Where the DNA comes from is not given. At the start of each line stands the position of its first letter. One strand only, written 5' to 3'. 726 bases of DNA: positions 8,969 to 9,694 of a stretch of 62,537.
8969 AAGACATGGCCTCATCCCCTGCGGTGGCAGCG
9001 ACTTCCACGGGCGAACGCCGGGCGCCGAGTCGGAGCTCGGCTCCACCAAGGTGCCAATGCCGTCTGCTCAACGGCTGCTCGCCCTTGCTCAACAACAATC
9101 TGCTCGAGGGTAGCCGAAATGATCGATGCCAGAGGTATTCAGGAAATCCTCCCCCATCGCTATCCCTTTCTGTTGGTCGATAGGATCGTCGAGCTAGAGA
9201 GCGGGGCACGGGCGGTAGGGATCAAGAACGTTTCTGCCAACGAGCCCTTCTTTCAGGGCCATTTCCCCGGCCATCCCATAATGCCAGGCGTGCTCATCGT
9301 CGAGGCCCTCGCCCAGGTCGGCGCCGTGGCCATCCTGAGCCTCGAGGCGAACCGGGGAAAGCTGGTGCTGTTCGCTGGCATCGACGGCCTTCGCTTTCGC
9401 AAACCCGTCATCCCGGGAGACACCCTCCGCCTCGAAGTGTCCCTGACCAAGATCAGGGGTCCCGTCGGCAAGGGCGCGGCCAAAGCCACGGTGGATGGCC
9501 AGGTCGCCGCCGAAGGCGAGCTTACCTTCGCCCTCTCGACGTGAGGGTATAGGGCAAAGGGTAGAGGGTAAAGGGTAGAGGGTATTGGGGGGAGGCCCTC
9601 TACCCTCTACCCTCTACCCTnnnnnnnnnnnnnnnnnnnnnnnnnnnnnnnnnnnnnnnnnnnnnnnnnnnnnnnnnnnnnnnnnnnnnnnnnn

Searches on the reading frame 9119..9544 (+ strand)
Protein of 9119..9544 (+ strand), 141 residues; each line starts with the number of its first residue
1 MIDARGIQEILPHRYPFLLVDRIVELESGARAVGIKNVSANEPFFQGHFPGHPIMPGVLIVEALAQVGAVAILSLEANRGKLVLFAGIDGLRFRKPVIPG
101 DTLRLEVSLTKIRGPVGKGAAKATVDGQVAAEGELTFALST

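Call 85: search_protein_families(library=pfam, proteins=[window:9119-9544:+], max_evalue=0.00001)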
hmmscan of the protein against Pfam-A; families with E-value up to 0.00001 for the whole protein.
window:9119-9544:+ (141 aa): 1 family
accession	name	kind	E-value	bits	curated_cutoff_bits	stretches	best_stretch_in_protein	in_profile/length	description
PF07977.19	FabA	-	6.6e-35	120.2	23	1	11-133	1-137/138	FabA-like domain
